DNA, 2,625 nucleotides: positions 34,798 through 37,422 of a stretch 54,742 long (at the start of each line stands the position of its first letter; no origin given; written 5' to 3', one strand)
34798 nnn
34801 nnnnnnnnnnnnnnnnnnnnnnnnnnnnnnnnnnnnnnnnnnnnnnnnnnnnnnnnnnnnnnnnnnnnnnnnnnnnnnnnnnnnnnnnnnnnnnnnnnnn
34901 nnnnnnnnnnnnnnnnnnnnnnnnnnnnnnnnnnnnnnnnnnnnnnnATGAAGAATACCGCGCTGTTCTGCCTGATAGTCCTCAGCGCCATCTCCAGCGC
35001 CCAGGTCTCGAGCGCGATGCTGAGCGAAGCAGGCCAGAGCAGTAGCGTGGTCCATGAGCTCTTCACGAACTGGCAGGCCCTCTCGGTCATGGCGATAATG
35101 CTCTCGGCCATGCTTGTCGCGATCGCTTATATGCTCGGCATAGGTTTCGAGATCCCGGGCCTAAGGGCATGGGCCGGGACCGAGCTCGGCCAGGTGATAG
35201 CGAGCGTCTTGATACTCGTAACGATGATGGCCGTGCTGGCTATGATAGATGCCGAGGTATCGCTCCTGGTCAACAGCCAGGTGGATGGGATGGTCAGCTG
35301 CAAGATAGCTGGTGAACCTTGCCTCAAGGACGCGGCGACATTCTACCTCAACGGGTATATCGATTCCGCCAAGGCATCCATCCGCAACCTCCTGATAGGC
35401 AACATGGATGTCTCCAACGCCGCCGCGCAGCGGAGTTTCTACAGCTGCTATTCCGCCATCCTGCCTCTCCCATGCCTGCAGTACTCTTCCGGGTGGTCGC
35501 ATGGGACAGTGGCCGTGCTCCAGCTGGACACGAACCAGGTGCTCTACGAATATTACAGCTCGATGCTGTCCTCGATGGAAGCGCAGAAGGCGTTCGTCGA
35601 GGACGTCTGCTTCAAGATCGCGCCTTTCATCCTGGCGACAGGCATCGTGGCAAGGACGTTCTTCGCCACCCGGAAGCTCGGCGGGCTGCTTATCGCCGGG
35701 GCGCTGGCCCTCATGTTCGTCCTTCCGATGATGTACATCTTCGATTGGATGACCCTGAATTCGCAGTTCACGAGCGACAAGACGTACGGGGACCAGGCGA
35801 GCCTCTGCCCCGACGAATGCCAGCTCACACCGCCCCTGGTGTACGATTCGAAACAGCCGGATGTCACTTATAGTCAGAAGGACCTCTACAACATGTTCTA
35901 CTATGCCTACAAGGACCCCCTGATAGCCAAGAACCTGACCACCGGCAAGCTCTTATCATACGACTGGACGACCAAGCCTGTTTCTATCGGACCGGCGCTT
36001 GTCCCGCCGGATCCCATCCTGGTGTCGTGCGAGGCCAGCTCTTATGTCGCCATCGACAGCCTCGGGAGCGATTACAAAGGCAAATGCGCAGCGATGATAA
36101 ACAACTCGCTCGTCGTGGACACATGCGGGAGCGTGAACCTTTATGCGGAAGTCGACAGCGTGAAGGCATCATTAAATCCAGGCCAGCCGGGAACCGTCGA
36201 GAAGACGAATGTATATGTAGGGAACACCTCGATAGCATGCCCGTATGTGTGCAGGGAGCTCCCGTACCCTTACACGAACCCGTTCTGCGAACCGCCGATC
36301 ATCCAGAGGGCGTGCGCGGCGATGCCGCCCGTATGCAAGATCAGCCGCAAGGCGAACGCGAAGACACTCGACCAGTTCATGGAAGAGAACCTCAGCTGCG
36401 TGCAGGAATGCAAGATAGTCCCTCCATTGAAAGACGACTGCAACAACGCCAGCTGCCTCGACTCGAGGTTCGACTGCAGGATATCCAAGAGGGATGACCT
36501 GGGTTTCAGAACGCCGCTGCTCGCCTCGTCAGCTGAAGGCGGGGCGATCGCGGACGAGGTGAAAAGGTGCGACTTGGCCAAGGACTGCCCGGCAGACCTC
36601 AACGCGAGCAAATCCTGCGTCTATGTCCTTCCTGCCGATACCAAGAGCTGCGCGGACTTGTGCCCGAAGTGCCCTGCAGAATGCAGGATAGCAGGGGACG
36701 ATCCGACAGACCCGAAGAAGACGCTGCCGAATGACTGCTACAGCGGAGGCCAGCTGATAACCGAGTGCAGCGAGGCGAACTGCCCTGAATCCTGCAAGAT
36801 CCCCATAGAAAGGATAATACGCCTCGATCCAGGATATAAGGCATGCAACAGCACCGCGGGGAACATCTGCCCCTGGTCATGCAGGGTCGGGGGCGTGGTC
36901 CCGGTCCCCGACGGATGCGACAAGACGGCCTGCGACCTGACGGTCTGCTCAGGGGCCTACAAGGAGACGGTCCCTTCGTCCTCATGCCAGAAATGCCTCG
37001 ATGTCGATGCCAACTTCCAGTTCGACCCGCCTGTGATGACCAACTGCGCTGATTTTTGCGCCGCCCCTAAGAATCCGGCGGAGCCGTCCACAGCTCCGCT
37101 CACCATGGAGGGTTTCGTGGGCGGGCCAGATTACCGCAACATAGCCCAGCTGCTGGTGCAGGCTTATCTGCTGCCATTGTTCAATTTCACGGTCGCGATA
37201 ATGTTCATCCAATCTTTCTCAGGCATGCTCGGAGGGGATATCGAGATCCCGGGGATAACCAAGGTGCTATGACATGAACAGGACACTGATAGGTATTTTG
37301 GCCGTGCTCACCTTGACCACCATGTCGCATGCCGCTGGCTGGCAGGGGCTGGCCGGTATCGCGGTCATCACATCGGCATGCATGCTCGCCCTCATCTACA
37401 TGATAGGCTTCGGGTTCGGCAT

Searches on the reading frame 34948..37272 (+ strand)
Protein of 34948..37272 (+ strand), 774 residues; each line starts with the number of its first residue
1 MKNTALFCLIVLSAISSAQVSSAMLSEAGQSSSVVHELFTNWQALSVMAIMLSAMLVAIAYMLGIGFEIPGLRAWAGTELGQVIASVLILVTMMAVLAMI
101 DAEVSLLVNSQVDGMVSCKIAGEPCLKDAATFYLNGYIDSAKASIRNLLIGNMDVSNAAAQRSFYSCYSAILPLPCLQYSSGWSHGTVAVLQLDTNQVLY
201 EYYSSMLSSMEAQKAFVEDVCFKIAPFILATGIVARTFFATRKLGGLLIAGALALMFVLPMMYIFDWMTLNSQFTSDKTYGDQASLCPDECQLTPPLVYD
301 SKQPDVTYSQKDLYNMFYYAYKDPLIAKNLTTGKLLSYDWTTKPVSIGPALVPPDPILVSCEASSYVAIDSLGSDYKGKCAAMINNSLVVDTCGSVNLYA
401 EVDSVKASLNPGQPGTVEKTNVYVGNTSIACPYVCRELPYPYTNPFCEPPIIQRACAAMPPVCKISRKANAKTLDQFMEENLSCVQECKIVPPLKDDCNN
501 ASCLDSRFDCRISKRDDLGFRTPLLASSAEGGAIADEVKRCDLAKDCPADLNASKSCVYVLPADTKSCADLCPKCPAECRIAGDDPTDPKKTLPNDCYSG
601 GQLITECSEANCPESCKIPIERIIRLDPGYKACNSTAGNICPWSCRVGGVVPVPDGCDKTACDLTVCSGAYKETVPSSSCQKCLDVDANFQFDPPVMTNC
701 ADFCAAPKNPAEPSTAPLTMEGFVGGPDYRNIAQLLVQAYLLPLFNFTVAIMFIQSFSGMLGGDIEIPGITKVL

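Call 6: search_protein_families(library=pfam, proteins=[window:34948-37272:+], max_evalue=0.01)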
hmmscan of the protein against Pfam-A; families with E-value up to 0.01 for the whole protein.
window:34948-37272:+ (774 aa): 0 families

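Call 40: search_protein_families(library=ncbifam, proteins=[window:34948-37272:+], max_evalue=0.1)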
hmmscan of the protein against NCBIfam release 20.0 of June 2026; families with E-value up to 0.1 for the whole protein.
window:34948-37272:+ (774 aa): 0 families

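Call 41: search_protein_families(library=padloc, proteins=[window:34948-37272:+], max_evalue=0.1)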
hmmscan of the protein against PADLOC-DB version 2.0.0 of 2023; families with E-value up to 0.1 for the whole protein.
window:34948-37272:+ (774 aa): 0 families
